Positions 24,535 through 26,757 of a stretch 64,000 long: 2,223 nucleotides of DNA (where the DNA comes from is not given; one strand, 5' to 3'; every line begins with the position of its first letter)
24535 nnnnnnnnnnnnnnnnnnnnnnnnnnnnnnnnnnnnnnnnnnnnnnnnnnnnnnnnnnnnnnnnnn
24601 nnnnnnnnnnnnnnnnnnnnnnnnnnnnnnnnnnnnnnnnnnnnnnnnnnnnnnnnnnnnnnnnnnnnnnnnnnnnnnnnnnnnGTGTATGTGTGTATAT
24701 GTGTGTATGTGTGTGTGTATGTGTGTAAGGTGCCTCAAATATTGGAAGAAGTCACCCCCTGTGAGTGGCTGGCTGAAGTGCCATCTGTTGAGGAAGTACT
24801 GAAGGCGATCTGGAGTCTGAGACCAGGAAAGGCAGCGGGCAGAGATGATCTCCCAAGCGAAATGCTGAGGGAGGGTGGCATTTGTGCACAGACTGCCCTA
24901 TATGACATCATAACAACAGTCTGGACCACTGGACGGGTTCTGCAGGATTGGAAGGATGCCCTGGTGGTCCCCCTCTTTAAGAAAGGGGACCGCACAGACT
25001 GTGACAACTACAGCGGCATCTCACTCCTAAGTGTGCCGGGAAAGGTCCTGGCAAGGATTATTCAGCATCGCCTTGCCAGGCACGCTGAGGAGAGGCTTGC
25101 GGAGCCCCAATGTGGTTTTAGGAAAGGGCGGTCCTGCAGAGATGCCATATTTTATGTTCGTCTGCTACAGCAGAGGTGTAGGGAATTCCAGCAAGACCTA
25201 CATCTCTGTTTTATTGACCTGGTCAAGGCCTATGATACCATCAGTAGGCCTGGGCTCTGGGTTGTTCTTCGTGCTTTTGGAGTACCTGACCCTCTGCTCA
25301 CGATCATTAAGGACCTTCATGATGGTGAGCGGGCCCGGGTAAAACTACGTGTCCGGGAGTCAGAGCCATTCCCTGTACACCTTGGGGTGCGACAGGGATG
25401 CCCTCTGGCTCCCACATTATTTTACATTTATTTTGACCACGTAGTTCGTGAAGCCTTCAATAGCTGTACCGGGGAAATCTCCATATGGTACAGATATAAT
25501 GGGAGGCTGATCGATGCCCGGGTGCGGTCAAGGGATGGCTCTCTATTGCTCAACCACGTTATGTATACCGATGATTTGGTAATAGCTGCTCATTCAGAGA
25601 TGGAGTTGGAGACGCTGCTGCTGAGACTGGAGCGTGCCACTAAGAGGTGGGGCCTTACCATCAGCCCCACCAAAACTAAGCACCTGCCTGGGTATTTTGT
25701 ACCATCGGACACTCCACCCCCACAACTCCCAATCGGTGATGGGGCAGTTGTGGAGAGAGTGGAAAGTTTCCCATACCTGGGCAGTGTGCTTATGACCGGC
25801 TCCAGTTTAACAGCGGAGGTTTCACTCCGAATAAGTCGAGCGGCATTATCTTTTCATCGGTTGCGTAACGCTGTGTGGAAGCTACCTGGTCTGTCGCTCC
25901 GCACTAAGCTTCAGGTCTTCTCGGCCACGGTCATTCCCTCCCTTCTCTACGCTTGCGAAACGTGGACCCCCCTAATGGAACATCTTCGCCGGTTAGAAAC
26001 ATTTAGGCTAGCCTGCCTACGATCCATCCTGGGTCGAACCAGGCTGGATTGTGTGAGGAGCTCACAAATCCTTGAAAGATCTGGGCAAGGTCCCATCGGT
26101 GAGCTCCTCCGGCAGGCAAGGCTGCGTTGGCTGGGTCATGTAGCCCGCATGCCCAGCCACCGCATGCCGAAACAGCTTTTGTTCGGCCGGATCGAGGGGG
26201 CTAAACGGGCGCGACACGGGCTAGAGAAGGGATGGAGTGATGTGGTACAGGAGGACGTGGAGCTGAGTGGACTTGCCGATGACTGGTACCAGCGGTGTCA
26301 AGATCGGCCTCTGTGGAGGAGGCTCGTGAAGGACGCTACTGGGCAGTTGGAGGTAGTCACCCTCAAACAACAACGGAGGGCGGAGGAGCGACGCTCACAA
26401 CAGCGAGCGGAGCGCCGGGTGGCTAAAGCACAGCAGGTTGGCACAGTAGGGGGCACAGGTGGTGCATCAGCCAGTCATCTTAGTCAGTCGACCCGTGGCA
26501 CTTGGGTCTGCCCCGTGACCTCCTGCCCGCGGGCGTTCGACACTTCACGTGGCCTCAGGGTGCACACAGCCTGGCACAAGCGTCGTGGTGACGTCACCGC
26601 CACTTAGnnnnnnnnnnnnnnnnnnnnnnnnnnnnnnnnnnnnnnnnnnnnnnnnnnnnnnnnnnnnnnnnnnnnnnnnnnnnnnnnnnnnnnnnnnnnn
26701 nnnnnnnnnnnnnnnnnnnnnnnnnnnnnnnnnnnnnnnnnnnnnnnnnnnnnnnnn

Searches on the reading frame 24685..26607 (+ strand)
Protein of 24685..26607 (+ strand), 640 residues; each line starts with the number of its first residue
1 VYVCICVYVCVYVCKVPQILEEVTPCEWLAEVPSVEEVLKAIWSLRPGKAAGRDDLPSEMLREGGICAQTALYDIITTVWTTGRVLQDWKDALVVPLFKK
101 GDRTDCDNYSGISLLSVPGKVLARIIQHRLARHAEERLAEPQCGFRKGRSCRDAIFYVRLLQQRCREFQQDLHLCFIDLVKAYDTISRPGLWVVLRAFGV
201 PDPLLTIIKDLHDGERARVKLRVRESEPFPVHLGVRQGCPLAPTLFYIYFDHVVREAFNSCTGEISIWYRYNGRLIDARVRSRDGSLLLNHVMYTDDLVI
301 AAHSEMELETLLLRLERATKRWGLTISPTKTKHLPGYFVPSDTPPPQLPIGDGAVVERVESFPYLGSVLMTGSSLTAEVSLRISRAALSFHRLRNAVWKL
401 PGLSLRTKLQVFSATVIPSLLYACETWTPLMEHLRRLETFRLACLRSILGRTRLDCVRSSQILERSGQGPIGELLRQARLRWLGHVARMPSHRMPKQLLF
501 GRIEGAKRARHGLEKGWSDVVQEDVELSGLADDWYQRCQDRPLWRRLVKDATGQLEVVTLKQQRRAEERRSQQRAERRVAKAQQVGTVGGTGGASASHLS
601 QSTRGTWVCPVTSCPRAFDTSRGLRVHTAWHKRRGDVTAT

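Call 10: search_protein_families(library=pfam, proteins=[window:24685-26607:+], max_evalue=0.01)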
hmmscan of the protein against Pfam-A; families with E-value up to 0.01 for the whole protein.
window:24685-26607:+ (640 aa): 1 family
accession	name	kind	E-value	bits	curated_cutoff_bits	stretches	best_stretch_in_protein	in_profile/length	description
PF00078.32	RVT_1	-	4.5e-35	121.7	29.6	1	102-366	5-202/205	Reverse transcriptase (RNA-dependent DNA polymerase)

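Call 12: find_homologous_proteins(query=window:24685-26607:+)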
Query window:24685-26607:+ (640 aa): 775 proteins with E <= 0.001 among 8000 candidates; the best 120 are listed.
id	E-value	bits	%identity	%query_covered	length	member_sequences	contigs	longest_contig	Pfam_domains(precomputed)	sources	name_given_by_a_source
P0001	1.3e-209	716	93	54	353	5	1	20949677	PF00078.33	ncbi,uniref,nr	ncbi:uncharacterized protein LOC133346369 [Lethenteron reissneri]|uniref:uncharacterized protein LOC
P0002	1.8e-147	510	85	45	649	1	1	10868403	PF03054.23,PF02568.21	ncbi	ncbi:mitochondrial tRNA-specific 2-thiouridylase 1 isoform X1 [Lampetra fluviatilis]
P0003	1.6e-132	461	36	74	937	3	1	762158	PF00078.33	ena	-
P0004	2.6e-124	434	37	96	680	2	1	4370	PF00078.33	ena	-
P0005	3.3e-124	434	40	89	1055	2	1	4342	PF00078.33,PF14529.13,PF03372.30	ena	-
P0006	1.3e-123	432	41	87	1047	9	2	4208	PF00078.33,PF03372.30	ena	-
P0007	4.4e-123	430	41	83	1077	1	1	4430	PF00078.33,PF14529.13,PF03372.30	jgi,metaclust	metaclust:\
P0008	1.1e-122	429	38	95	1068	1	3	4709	PF00078.33,PF14529.13,PF03372.30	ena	-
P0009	3.7e-122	427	41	83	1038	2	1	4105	PF00078.33,PF14529.13,PF03372.30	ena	-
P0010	3.7e-122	427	41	85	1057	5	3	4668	PF00078.33,PF14529.13,PF03372.30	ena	-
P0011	5.2e-122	426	40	85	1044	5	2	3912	PF00078.33,PF14529.13,PF03372.30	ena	-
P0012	8.9e-122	426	37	95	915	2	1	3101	PF00078.33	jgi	jgi:transcription elongation factor Elf1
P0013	3.6e-121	424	38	97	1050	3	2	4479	PF00078.33,PF14529.13,PF03372.30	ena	-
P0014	5.1e-121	423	39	90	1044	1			PF00078.33,PF03372.30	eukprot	eukprot:TRINITY_DN767_c0_g1_i3.p1 TRINITY_DN767_c0_g1~~TRINITY_DN767_c0_g1_i3.p1 ORF type:complete l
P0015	6.2e-121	423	39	82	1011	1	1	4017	PF00078.33,PF03372.30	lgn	-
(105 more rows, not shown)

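Call 34: find_encoding_contigs(protein=P0001, flank=10000, max_places=4)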
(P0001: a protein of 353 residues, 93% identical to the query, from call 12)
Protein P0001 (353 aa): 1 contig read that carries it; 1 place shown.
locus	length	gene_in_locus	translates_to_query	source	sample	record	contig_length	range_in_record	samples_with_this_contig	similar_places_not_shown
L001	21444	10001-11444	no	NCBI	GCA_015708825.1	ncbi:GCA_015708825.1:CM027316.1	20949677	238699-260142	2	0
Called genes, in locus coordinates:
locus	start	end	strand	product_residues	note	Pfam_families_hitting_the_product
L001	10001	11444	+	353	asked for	PF00078:RVT_1 (weak)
